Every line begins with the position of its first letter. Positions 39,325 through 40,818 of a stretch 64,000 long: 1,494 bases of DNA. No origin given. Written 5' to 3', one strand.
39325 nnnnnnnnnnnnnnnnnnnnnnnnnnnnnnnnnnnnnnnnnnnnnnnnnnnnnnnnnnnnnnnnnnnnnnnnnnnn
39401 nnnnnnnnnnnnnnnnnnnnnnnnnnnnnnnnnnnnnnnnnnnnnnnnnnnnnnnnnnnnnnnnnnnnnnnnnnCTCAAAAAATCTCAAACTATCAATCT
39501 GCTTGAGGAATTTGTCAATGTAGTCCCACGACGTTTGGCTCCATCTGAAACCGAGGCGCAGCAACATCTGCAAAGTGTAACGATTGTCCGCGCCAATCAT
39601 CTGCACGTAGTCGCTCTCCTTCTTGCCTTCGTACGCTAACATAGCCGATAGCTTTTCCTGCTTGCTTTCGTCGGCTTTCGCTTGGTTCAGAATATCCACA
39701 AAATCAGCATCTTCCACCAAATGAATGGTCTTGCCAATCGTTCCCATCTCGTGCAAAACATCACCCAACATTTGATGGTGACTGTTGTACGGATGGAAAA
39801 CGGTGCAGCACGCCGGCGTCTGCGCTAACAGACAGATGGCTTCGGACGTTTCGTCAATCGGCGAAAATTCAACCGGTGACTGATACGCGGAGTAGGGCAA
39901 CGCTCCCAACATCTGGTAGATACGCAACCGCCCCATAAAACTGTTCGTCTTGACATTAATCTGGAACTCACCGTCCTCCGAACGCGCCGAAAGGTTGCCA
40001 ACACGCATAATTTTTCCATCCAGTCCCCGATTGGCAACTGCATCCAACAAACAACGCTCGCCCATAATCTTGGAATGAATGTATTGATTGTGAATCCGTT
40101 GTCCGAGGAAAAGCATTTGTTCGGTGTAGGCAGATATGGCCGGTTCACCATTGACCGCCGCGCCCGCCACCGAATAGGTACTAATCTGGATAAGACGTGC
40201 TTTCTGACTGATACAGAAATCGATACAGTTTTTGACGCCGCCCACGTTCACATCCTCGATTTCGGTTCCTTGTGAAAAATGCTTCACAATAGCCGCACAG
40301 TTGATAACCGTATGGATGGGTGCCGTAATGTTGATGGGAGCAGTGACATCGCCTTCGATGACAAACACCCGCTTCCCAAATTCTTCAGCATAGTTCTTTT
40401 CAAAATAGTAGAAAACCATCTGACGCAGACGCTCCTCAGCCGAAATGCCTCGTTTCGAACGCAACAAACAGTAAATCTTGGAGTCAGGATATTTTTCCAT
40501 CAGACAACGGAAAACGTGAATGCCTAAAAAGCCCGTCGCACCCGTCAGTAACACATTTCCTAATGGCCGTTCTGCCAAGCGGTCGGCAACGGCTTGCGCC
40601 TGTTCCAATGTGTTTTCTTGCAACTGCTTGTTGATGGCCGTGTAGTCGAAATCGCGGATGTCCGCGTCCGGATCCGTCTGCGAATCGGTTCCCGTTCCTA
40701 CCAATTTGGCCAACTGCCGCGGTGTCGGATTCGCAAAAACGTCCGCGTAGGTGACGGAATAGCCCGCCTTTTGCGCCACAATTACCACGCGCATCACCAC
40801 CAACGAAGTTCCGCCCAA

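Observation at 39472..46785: Orphan single-gene NRPS, C-A-T-C-A-T-R, predicted (N-acyl) dipeptide aldehyde / pyrazinone producer in a Bacteroidales context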

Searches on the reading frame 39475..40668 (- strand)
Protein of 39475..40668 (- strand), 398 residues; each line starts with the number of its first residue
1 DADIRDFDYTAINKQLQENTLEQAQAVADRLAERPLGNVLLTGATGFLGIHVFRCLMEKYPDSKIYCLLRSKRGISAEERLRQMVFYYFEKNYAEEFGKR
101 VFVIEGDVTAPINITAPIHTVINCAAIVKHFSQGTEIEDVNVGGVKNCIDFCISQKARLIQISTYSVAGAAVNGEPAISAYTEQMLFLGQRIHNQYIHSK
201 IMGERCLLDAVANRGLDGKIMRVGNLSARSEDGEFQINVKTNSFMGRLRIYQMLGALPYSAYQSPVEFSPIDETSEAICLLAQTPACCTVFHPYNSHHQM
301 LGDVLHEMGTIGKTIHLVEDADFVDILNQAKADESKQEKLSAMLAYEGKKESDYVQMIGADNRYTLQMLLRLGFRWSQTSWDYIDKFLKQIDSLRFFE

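Call 46: search_solved_structures(query=window:39475-40668:-, max_evalue=0.00001, show_alignments=3)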
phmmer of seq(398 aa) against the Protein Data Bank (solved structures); distinct sequences matched with E-value up to 0.00001: 5.
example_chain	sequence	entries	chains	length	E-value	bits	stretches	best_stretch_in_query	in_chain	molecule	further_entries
6vtj_A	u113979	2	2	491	3.7e-63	217.3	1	3-398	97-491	Non-ribosomal peptide synthetase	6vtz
4f6c_A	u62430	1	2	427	2.2e-38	135.7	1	27-330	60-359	AusA reductase domain protein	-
4f6l_B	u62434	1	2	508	3.6e-38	135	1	27-330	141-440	AusA reductase domain protein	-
4u7w_A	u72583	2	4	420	2.3e-11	46.8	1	36-341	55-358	MxaA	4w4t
8v1x_A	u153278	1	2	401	5.9e-08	35.6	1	38-316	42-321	Type I polyketide synthase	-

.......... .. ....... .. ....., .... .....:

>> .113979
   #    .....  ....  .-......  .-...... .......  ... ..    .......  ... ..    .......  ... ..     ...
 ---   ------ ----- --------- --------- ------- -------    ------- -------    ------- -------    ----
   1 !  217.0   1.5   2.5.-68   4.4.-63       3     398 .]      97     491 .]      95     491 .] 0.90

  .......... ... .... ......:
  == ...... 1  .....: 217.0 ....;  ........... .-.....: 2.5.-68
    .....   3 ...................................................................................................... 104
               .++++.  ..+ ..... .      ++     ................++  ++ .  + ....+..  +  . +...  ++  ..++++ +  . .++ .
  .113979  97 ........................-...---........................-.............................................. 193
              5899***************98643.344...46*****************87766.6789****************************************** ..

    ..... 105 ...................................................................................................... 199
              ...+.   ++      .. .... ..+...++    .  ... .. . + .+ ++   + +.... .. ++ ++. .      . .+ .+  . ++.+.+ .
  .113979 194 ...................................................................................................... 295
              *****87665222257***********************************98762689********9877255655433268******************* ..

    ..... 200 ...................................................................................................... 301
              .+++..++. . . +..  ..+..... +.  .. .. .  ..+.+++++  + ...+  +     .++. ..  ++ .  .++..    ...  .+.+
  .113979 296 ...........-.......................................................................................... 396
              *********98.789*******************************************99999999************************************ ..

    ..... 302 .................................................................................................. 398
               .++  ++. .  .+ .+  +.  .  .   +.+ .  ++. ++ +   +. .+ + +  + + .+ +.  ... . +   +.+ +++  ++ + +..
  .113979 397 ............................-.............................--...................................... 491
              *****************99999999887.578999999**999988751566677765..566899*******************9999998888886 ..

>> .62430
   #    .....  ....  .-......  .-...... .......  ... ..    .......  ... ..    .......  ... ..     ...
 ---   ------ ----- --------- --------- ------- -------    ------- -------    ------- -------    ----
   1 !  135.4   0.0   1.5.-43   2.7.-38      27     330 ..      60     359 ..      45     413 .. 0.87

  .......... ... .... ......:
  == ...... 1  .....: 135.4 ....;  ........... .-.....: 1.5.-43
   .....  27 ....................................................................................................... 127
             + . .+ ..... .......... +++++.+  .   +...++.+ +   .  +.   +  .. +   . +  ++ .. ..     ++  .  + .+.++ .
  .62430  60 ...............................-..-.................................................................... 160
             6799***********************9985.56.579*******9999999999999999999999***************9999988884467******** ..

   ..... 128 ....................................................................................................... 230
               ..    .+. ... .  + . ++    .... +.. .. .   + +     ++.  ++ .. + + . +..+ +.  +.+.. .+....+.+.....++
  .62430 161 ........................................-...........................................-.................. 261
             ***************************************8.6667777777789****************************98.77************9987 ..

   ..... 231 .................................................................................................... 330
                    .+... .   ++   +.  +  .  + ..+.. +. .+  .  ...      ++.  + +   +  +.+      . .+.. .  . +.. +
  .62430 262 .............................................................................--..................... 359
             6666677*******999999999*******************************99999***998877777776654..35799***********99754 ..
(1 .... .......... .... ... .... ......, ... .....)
